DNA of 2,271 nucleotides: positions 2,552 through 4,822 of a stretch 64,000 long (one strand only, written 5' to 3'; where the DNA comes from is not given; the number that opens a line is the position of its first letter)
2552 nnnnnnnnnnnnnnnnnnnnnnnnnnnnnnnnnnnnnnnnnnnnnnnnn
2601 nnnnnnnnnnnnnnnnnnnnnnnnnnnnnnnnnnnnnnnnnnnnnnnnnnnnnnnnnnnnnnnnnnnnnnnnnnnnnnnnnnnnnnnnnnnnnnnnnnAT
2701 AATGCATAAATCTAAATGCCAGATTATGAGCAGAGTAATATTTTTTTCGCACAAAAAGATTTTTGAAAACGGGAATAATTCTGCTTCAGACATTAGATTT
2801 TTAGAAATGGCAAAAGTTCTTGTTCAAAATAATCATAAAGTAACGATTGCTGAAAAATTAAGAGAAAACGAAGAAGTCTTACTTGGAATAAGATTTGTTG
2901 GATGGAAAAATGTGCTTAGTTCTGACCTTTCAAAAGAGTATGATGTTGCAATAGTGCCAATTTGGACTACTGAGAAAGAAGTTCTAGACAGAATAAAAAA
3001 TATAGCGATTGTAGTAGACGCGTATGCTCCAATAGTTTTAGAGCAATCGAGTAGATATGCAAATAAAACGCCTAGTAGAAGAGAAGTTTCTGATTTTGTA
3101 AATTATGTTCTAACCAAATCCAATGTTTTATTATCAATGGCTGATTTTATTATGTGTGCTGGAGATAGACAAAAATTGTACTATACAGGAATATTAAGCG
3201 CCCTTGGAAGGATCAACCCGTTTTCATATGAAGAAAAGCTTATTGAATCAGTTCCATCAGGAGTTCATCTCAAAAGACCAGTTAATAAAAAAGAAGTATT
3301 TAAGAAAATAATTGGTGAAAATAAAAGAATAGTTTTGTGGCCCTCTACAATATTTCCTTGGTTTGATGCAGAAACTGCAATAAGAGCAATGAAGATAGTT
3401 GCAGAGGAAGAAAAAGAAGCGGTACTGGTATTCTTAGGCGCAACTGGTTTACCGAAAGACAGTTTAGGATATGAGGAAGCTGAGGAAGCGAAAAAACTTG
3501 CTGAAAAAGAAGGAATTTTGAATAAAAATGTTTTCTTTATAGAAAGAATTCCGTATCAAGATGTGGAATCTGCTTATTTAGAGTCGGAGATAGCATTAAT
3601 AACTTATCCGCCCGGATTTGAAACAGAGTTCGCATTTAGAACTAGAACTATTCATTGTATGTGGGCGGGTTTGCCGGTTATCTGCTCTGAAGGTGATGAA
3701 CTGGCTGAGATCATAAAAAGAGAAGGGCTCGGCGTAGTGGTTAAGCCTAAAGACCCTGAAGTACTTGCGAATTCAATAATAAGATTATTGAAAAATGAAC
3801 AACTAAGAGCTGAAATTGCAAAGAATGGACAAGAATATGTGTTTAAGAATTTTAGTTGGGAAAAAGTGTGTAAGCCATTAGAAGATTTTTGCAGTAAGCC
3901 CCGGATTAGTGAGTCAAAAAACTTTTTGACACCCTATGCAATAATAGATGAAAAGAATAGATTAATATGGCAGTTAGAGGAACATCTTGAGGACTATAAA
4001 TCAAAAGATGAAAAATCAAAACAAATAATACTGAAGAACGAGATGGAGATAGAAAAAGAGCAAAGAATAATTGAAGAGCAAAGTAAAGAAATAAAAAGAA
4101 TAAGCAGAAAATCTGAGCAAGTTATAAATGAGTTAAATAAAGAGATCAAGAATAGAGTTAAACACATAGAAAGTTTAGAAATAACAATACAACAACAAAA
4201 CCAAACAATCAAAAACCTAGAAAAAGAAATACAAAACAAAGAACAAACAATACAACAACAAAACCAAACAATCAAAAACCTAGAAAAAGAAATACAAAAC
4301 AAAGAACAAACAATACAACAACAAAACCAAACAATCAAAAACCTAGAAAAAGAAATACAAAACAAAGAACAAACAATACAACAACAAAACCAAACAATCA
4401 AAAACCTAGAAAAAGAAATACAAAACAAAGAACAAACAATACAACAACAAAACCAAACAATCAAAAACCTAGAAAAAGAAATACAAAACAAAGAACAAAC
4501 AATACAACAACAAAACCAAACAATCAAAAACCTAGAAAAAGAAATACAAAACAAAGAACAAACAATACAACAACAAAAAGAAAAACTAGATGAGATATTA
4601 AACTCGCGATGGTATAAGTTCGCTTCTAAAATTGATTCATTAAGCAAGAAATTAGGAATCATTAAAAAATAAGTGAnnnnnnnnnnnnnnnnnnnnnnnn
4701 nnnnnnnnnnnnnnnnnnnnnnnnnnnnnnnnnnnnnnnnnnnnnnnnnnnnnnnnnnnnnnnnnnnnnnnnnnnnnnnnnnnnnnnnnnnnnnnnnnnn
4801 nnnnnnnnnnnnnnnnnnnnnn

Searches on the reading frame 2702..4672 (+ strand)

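Call 66: search_protein_families(library=pfam, proteins=[window:2702-4672:+], max_evalue=0.0001)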
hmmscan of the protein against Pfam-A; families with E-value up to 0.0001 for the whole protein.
window:2702-4672:+ (656 aa): 5 families
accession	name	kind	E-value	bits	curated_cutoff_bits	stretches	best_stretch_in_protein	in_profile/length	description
PF00534.26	Glycos_transf_1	-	8.4e-20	71.4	26.4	1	197-378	4-171/172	Glycosyl transferases group 1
PF13692.12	Glyco_trans_1_4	-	2.9e-13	50.7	27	1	223-365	17-142/142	Glycosyl transferases group 1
PF13166.12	AAA_13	-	6.3e-09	35.5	36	1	357-611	228-470/713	AAA domain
PF13524.12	Glyco_trans_1_2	-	6.5e-08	33.1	25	1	270-392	27-141/144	Glycosyl transferase-like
PF24555.1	CC4_CEP85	-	1e-05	26.3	27.3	0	481-550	3-72/85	Centrosomal protein of 85 kDa-like, CC4 coiled-coil domain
